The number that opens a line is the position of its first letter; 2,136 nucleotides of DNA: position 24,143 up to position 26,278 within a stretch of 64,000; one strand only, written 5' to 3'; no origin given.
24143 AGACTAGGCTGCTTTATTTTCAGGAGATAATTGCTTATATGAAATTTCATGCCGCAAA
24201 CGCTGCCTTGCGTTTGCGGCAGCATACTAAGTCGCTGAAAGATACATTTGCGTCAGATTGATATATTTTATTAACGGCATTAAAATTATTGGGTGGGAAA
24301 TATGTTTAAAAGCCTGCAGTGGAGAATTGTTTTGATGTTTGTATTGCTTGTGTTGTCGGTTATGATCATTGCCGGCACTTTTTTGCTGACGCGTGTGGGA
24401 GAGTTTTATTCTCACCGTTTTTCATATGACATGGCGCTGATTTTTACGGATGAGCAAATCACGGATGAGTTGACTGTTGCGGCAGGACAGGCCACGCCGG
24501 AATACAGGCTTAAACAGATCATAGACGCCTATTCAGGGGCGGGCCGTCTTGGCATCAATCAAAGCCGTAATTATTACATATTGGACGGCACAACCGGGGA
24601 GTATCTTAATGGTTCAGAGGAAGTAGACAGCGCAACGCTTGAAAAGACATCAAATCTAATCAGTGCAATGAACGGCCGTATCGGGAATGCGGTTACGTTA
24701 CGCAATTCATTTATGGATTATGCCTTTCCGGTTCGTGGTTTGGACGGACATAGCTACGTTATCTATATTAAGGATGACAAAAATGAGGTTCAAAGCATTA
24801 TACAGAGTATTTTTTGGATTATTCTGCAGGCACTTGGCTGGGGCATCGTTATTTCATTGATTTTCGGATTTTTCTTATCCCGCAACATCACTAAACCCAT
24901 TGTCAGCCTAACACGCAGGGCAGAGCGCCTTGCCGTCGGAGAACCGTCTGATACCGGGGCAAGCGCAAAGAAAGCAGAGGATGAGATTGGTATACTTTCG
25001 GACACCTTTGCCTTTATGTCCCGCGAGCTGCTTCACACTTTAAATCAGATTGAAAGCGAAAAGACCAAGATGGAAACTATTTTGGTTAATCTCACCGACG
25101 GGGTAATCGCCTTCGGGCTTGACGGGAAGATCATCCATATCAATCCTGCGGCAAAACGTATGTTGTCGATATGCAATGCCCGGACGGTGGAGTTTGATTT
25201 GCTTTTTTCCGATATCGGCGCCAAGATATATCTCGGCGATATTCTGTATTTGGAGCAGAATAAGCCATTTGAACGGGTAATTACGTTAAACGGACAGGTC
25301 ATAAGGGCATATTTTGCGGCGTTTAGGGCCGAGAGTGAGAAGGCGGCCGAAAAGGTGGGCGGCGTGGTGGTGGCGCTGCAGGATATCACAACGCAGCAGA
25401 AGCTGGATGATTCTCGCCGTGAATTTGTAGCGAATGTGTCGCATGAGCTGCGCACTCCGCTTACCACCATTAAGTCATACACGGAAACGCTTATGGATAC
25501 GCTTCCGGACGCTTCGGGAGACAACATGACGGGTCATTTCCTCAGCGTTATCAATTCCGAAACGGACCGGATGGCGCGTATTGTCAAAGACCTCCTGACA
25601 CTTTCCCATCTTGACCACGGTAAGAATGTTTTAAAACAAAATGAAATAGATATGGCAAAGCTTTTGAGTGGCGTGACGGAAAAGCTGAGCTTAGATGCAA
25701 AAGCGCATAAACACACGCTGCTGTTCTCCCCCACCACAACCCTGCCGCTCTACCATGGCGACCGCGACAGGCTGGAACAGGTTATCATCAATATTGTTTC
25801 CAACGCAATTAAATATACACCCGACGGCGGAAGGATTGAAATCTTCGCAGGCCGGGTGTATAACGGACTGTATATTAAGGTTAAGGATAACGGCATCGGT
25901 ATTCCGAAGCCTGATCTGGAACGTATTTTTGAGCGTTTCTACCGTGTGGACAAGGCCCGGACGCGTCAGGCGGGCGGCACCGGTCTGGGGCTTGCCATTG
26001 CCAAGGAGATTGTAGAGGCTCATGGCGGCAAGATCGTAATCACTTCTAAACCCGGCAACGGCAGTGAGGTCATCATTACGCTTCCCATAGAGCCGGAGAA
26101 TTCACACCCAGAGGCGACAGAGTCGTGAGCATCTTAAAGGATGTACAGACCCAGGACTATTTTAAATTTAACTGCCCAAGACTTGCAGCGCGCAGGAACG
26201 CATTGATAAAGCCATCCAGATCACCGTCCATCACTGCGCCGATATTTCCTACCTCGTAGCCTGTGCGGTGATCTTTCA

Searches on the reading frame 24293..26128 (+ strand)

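Call 66: search_protein_families(library=pfam, proteins=[window:24293-26128:+], max_evalue=0.00001)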
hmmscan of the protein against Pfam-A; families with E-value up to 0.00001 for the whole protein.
window:24293-26128:+ (611 aa): 2 families
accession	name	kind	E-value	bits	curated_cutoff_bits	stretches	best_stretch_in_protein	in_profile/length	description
PF02518.31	HATPase_c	-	6.9e-34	117.1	26.4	1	489-600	1-110/111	Histidine kinase-, DNA gyrase B-, and HSP90-like ATPase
PF00512.31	HisKA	-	2.7e-20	72.6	26.9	1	374-443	1-66/66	His Kinase A (phospho-acceptor) domain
